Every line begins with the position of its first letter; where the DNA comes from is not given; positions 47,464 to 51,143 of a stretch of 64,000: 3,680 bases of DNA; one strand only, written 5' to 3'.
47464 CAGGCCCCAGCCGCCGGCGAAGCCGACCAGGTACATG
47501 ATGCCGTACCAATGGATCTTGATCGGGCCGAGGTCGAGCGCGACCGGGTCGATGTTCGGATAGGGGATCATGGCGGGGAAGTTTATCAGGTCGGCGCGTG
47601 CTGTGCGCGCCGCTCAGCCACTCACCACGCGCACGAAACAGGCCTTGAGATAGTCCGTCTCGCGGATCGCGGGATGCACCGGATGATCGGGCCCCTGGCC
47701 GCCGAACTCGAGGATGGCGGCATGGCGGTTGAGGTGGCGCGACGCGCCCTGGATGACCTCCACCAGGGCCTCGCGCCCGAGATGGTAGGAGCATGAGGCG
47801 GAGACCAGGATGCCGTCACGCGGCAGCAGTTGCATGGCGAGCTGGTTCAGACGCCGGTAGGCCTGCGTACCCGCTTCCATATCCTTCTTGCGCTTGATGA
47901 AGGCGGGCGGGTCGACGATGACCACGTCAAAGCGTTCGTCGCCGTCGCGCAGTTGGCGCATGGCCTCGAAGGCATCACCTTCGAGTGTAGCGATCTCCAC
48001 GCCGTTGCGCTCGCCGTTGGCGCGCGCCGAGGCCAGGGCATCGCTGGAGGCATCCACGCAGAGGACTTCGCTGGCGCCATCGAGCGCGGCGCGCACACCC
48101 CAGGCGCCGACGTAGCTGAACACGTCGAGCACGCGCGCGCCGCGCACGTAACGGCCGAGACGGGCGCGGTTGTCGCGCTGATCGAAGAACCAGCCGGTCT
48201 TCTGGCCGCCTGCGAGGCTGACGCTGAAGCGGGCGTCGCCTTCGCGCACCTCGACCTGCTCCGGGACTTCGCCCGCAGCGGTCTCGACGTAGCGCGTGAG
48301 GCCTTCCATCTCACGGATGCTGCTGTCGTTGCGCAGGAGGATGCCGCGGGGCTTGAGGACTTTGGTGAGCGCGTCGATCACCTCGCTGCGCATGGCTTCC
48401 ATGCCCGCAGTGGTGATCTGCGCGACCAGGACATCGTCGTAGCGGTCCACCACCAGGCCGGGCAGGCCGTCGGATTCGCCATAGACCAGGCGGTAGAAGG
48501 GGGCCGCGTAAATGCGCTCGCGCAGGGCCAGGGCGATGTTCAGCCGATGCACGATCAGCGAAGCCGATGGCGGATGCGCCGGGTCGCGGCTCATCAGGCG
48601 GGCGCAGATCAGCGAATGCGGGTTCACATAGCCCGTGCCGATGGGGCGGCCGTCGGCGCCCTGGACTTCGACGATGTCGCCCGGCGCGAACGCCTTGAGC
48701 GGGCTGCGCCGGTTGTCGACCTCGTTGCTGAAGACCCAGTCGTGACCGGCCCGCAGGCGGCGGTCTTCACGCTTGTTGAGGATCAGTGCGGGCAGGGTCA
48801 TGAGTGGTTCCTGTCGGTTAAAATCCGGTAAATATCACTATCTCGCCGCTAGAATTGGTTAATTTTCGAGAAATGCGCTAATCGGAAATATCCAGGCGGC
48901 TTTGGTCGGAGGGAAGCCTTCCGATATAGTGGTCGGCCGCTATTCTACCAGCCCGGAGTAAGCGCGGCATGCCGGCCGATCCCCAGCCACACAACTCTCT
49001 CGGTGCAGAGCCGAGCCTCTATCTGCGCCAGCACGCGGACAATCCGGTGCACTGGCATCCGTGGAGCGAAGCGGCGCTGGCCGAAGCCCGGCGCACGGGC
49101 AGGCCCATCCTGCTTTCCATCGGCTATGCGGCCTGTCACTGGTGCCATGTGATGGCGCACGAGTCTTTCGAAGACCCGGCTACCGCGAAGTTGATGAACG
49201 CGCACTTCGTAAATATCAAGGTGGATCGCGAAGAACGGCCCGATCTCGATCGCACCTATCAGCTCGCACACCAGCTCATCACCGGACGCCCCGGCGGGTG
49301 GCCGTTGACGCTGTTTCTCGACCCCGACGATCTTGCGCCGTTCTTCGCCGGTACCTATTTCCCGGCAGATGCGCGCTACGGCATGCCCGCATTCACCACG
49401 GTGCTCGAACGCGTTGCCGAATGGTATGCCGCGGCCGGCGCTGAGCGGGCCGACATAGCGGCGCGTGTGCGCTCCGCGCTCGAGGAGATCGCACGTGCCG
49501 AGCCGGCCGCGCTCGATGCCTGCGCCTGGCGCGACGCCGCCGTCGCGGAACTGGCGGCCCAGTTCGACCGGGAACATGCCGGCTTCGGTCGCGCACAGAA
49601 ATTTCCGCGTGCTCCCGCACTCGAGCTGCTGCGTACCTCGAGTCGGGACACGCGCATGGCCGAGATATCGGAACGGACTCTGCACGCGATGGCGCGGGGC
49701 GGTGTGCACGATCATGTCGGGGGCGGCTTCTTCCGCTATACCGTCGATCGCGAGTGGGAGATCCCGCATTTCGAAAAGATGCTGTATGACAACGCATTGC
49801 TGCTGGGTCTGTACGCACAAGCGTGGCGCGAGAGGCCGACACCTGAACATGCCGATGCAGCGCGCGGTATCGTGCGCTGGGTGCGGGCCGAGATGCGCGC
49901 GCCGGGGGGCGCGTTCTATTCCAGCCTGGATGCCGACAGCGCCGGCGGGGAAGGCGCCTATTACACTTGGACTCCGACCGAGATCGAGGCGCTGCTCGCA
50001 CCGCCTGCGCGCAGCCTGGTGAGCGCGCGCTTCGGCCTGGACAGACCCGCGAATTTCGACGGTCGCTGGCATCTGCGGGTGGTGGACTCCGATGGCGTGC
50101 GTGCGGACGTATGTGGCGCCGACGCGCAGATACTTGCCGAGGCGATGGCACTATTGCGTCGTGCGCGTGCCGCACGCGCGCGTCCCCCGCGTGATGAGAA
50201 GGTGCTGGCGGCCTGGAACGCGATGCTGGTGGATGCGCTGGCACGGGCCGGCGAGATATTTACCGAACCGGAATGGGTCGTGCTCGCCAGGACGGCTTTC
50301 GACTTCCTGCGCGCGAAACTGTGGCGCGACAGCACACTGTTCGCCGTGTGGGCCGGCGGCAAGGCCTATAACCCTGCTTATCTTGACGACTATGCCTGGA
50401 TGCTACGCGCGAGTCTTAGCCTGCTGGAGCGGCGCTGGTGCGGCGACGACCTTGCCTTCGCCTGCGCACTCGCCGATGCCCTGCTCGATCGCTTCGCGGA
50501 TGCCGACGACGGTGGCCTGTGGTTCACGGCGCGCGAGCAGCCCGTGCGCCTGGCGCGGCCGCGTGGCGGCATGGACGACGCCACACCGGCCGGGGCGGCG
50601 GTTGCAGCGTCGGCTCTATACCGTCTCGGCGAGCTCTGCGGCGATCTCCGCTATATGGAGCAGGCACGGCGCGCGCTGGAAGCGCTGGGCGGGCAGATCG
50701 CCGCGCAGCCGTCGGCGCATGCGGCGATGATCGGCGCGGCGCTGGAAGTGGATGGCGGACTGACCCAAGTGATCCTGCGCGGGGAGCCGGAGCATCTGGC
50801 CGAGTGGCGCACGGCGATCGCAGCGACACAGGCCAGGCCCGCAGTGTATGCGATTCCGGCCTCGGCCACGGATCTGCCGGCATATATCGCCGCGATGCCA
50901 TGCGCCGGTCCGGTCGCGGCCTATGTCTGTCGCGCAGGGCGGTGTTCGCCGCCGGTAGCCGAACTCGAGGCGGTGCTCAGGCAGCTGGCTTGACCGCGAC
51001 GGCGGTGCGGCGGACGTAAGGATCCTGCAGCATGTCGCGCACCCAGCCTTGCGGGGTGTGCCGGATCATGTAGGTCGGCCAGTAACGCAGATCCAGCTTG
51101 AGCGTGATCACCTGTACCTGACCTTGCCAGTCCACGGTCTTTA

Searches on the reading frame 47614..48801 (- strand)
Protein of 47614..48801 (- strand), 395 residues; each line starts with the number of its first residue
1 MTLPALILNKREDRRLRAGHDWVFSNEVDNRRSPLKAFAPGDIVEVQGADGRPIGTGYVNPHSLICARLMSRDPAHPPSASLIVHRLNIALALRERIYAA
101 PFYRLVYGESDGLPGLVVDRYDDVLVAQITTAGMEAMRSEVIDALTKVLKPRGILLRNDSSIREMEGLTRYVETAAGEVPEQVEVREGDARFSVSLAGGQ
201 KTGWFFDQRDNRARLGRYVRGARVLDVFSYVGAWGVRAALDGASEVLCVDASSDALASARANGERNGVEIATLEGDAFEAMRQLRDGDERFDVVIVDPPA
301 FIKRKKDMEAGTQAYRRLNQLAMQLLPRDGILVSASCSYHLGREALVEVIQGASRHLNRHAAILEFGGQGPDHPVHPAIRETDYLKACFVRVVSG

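Call 46: search_protein_families(library=ncbifam, proteins=[window:47614-48801:-], max_evalue=1e-10)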
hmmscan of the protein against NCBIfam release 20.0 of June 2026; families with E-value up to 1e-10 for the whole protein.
window:47614-48801:- (395 aa): 5 families
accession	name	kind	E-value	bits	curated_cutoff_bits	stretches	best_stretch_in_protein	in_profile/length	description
NF046099.1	RSP_2647_MTase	equivalog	9.7e-102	340.7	600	1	10-392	8-391/391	RSP_2647 family RNA methyltransferase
NF053718.1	23SC1962Mtase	equivalog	1.4e-98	330.1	575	1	8-392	4-382/383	23S rRNA (cytosine(1962)-C(5))-methyltransferase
NF011707.0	PRK15128.1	equivalog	7.3e-71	239.1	712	1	5-392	4-395/396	23S rRNA (cytosine(1962)-C(5))-methyltransferase RlmI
NF033380.1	Rlm_2499C5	equivalog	8.9e-66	222.2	650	1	10-392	8-390/391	23S rRNA (cytosine(2499)-C(5))-methyltransferase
NF008748.0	PRK11783.1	equivalog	1e-25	90.1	466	1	166-333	489-656/704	bifunctional 23S rRNA (guanine(2069)-N(7))-methyltransferase RlmK/23S rRNA (guanine(2445)-N(2))-methyltransferase RlmL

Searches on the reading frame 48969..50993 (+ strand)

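Call 44: search_protein_families(library=ncbifam, proteins=[window:48969-50993:+], max_evalue=0.00001)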
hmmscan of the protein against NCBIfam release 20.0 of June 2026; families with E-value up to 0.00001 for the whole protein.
window:48969-50993:+ (674 aa): 1 family
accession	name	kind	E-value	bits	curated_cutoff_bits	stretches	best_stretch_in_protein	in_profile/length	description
NF045694.1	seleno_TsoB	exception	9.4e-08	30.6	805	1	26-108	456-538/572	rhodanese/DsbD fusion-like selenoprotein TsoB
